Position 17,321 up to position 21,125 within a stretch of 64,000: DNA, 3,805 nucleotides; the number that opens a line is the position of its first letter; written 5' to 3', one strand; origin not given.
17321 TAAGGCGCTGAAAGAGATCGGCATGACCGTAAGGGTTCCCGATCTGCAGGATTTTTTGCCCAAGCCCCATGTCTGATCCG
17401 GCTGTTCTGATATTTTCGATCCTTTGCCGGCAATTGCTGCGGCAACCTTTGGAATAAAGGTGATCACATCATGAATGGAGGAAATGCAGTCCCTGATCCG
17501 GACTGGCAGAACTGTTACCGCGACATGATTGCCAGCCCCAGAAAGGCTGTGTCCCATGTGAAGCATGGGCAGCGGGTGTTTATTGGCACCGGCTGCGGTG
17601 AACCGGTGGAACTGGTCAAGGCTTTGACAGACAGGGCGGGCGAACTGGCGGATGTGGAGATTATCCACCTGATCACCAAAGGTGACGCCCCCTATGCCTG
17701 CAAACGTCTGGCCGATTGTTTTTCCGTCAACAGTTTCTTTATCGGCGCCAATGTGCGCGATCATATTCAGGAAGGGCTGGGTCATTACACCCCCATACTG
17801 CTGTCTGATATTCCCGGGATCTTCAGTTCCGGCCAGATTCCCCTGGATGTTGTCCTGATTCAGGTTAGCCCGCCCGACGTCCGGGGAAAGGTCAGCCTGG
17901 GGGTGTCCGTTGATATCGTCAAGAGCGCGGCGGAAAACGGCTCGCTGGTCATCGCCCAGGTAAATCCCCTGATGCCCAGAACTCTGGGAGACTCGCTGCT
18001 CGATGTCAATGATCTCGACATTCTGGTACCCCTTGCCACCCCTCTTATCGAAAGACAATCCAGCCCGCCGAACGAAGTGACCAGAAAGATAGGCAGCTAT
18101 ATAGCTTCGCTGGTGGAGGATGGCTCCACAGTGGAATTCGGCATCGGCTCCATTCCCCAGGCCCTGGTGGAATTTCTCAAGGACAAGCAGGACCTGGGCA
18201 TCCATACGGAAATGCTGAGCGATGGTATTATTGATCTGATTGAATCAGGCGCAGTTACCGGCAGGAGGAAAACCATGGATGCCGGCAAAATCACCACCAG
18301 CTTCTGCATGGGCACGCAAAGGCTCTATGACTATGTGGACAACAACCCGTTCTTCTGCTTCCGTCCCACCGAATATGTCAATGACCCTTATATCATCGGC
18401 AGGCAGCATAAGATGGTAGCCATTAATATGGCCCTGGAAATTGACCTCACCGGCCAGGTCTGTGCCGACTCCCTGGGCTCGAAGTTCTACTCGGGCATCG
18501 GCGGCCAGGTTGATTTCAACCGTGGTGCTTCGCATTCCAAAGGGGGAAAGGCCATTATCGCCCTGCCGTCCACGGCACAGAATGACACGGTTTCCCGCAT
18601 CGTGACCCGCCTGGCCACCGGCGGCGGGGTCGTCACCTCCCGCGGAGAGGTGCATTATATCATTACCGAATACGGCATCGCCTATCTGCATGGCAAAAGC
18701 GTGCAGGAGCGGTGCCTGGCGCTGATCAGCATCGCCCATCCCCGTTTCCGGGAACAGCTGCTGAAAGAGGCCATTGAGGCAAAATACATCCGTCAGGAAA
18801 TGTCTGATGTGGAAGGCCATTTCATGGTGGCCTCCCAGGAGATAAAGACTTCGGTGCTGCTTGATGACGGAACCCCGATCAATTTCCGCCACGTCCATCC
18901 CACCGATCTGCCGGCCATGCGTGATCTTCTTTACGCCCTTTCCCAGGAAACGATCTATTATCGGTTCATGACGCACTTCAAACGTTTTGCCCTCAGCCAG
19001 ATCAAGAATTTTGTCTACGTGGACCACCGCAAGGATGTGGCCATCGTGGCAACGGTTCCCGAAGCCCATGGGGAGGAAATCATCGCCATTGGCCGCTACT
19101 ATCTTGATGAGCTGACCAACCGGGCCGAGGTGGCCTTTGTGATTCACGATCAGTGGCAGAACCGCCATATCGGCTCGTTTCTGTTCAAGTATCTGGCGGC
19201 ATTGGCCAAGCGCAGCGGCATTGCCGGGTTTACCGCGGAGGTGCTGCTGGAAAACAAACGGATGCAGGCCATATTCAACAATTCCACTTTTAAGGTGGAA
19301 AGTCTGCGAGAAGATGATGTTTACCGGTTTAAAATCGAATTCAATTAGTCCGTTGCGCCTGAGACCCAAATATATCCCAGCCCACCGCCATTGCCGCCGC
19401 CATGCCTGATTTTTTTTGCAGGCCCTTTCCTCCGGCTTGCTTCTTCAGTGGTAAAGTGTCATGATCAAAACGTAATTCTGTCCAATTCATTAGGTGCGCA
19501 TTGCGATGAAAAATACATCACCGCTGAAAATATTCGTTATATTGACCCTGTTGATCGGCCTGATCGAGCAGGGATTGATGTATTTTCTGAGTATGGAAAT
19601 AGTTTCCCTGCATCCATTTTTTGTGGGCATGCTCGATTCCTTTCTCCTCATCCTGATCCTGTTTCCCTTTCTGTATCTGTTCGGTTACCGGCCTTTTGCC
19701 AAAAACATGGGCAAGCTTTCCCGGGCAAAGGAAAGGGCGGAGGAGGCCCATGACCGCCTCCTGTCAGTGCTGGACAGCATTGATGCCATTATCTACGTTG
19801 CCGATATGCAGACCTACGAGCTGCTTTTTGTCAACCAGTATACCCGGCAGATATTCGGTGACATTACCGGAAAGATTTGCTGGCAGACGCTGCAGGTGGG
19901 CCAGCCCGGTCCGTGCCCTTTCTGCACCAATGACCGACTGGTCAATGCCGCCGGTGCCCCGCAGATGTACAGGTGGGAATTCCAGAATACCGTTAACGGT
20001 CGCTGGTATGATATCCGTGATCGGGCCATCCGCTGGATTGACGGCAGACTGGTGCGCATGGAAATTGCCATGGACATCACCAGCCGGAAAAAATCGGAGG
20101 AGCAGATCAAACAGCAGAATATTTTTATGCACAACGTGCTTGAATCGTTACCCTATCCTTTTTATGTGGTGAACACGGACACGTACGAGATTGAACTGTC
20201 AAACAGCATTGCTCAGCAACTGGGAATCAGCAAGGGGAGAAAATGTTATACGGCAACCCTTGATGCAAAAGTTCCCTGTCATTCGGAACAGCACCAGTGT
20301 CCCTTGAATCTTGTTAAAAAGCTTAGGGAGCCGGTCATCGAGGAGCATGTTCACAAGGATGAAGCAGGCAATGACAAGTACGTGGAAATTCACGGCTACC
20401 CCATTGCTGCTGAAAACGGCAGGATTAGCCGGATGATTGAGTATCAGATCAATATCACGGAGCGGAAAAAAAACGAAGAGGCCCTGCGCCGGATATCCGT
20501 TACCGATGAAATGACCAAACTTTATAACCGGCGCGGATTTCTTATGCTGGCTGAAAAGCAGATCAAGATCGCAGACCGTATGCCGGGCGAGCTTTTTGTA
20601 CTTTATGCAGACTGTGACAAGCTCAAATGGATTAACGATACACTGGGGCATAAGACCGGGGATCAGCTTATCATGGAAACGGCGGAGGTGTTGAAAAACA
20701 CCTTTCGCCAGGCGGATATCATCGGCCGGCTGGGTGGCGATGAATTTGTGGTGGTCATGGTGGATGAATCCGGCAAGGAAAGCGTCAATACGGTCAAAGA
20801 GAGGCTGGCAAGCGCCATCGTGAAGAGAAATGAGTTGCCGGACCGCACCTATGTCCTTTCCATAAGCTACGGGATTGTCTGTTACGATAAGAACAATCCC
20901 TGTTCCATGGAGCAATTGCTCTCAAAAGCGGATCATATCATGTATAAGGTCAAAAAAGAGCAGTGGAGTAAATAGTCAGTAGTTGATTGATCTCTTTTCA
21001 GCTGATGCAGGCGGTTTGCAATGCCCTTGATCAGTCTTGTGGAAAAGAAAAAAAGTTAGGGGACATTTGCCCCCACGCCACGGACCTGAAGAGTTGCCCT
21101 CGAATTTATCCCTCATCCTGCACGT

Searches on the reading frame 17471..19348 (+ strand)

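Call 7: search_protein_families(library=pfam, proteins=[window:17471-19348:+], max_evalue=0.001)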
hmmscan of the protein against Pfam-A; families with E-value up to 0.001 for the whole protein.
window:17471-19348:+ (625 aa): 4 families
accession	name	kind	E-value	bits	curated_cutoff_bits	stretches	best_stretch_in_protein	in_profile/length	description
PF13336.12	AcetylCoA_hyd_C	-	7.4e-67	224.5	23.7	1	281-434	1-154/154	Acetyl-CoA hydrolase/transferase C-terminal domain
PF02550.21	AcetylCoA_hydro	-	9e-23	81.8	24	1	24-183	19-184/198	Acetyl-CoA hydrolase/transferase N-terminal domain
PF00455.28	DeoRC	-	2e-05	25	31.8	0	205-249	7-51/160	DeoR C terminal sensor domain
PF00583.31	Acetyltransf_1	-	6.4e-05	23.6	20.7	1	531-602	38-111/116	Acetyltransferase (GNAT) family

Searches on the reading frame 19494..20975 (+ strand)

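Call 65: search_protein_families(library=pfam, proteins=[window:19494-20975:+], max_evalue=0.00001)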
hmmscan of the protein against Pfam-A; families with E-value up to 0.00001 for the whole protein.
window:19494-20975:+ (493 aa): 4 families
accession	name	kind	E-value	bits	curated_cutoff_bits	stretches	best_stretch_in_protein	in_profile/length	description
PF00990.26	GGDEF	-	9.7e-36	123.4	23.8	1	336-490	2-158/161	Diguanylate cyclase, GGDEF domain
PF08448.16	PAS_4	-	3.6e-08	34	23.1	1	216-325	1-109/110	PAS fold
PF13426.13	PAS_9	-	4.2e-07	30.6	27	0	222-323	3-103/103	PAS domain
PF13188.13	PAS_8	-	1.3e-06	28.6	21.8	0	88-141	2-55/65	PAS domain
